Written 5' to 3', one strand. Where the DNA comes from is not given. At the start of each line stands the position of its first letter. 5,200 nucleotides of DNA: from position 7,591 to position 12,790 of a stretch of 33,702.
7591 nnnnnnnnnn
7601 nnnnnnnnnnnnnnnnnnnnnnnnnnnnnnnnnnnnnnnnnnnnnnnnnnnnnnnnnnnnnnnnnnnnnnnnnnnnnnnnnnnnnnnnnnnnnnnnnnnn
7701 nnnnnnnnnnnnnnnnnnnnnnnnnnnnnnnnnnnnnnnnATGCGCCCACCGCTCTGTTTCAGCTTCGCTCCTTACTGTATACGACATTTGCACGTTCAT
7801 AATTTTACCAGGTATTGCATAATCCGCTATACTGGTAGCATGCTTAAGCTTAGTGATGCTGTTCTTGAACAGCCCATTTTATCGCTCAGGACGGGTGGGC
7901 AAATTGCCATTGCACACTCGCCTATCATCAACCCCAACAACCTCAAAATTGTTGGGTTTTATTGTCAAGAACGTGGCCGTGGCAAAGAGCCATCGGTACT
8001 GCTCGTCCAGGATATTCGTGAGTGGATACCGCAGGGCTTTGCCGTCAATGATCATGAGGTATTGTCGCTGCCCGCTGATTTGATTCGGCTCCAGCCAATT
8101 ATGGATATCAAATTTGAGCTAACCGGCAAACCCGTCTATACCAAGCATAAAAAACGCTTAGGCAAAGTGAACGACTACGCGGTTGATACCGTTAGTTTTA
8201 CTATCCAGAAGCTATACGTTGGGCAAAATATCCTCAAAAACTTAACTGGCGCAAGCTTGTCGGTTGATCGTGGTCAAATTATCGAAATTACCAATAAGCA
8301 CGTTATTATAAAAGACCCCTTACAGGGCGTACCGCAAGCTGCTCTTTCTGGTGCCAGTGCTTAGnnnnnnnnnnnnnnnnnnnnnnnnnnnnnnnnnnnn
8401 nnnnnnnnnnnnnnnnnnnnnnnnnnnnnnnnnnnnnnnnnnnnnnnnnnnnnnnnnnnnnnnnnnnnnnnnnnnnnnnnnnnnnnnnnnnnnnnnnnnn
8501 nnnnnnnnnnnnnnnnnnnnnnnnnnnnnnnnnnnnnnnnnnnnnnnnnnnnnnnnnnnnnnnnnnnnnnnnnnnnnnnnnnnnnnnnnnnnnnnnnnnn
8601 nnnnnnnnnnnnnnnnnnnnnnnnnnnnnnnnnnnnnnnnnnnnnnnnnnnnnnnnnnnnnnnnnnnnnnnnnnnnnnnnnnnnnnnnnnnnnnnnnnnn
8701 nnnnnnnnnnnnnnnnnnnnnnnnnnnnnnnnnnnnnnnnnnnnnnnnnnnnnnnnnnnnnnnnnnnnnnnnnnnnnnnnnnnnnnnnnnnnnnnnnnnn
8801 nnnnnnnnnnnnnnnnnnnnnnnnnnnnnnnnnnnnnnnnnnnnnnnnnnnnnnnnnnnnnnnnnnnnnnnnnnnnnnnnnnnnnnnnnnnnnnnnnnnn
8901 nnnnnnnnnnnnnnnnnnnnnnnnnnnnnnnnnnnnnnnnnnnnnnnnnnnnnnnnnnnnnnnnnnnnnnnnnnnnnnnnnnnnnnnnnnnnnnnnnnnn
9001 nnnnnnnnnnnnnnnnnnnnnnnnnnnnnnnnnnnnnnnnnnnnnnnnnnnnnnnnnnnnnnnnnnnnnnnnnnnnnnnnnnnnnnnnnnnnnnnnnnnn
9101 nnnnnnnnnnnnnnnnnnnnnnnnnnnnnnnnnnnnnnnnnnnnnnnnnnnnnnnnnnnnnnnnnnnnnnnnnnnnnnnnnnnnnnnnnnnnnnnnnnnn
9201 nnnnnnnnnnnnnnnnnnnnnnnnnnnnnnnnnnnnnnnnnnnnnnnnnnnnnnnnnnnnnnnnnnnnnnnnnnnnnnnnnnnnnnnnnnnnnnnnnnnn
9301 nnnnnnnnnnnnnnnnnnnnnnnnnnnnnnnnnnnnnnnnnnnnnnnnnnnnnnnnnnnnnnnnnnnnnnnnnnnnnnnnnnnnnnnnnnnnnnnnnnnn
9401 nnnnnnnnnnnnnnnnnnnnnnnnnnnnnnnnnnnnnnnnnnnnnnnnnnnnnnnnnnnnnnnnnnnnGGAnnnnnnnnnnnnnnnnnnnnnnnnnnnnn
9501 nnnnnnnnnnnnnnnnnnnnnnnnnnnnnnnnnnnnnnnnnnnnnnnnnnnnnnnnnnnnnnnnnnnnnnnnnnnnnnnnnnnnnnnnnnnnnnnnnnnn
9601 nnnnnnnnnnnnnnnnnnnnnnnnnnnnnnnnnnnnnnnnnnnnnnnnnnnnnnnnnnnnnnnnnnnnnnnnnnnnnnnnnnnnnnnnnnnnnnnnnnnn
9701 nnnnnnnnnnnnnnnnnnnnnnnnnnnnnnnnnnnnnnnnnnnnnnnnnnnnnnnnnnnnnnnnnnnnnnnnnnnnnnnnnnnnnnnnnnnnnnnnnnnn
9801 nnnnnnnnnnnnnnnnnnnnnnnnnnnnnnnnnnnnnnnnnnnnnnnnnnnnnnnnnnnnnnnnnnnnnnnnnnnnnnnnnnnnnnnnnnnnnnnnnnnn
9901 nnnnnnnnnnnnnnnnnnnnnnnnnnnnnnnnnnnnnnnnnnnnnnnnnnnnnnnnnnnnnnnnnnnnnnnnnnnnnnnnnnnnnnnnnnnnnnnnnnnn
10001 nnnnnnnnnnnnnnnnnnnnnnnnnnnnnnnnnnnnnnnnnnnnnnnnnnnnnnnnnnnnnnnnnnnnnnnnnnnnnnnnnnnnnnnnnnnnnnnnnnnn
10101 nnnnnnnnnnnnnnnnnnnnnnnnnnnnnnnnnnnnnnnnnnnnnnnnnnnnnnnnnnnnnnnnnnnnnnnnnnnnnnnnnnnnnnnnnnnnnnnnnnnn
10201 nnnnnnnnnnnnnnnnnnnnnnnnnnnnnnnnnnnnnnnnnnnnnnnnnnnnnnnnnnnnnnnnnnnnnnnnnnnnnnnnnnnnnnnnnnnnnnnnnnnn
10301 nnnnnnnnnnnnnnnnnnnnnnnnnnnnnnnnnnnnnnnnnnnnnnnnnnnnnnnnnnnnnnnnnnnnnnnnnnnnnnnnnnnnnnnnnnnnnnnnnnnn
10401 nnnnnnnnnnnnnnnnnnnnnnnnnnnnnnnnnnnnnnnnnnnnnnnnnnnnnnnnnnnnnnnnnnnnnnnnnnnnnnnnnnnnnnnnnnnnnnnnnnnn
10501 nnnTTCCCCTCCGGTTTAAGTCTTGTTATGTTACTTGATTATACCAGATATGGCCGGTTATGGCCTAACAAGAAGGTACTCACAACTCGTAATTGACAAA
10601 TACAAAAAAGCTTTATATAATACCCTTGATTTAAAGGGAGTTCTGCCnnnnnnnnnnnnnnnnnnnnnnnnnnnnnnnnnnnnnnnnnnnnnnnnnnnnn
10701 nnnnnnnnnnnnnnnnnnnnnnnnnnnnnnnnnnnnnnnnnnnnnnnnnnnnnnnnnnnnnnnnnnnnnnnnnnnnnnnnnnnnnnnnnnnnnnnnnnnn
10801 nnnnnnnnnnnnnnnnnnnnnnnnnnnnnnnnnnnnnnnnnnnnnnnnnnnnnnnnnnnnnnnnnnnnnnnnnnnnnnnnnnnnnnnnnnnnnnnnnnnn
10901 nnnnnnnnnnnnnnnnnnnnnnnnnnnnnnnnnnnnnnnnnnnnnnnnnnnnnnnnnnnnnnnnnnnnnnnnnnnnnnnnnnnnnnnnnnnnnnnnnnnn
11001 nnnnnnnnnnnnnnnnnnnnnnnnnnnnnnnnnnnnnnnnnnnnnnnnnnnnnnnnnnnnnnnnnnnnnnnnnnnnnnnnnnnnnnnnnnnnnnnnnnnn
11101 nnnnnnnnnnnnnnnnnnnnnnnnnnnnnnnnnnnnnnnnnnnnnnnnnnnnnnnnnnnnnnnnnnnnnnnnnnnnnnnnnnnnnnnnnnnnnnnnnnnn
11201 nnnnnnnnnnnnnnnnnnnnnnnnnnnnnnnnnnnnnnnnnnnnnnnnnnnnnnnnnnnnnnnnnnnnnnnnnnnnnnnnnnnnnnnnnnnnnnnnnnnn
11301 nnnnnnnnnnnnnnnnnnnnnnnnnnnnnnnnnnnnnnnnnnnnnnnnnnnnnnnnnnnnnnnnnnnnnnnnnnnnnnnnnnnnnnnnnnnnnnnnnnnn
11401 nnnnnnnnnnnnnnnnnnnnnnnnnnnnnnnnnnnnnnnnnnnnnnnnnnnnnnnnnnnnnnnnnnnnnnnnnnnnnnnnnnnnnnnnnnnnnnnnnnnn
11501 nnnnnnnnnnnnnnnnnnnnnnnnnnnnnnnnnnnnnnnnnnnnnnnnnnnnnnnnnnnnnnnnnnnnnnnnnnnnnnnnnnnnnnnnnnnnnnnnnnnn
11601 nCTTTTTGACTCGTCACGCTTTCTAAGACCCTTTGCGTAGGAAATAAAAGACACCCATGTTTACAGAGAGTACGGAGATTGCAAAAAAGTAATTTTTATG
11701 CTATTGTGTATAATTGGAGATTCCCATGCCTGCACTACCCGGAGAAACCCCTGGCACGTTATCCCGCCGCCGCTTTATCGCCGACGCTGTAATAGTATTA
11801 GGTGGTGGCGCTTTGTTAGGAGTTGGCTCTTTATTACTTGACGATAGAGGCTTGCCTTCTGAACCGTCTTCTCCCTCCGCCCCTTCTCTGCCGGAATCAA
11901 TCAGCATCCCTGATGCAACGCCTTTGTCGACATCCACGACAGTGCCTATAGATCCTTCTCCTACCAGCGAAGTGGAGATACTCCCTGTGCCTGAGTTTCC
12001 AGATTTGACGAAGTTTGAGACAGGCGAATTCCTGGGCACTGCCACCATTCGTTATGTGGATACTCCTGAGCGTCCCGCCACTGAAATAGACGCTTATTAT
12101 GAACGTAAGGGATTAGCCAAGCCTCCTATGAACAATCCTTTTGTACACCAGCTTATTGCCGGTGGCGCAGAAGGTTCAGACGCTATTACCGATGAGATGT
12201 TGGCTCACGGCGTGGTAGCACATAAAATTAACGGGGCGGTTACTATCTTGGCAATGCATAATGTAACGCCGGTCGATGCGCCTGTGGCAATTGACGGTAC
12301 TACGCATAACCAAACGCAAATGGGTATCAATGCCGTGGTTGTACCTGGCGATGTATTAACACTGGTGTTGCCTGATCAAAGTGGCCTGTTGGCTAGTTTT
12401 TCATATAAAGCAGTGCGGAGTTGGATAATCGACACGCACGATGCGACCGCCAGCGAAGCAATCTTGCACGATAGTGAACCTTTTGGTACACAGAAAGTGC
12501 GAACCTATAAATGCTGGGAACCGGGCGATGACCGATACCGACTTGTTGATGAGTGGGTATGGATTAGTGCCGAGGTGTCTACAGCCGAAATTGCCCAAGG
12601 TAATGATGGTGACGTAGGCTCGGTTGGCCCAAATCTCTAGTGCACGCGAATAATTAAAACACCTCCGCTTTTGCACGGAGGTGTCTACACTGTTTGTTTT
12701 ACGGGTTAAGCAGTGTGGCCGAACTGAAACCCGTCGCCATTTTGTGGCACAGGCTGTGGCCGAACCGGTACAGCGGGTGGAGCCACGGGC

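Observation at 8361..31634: DNA-uptake-to-recombination supercluster (recA-recX, pilus motor, ruvCAB, yebC, LTD protein, comEC within about 23 kb)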

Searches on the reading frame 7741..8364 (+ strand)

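Call 6: search_protein_families(library=pfam, proteins=[window:7741-8364:+])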
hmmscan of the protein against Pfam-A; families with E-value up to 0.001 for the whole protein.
window:7741-8364:+ (207 aa): 0 families

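Call 54: search_protein_families(library=pfam, proteins=[window:7741-8364:+], max_evalue=1)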
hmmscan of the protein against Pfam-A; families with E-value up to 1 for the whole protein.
window:7741-8364:+ (207 aa): 1 family
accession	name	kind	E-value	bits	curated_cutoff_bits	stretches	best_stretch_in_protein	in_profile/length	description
PF05239.21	PRC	-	0.017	15.5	21.2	1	126-150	8-32/78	PRC-barrel domain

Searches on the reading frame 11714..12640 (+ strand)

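Call 4: search_protein_families(library=pfam, proteins=[window:11714-12640:+])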
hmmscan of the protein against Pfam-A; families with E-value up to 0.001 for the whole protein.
window:11714-12640:+ (308 aa): 0 families

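Call 54: search_protein_families(library=pfam, proteins=[window:11714-12640:+], max_evalue=1)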
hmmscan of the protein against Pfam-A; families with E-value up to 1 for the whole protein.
window:11714-12640:+ (308 aa): 1 family
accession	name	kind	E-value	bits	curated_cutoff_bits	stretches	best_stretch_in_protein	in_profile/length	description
PF06346.17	Drf_FH1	-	0.023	15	40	1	4-96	2-88/157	Formin Homology Region 1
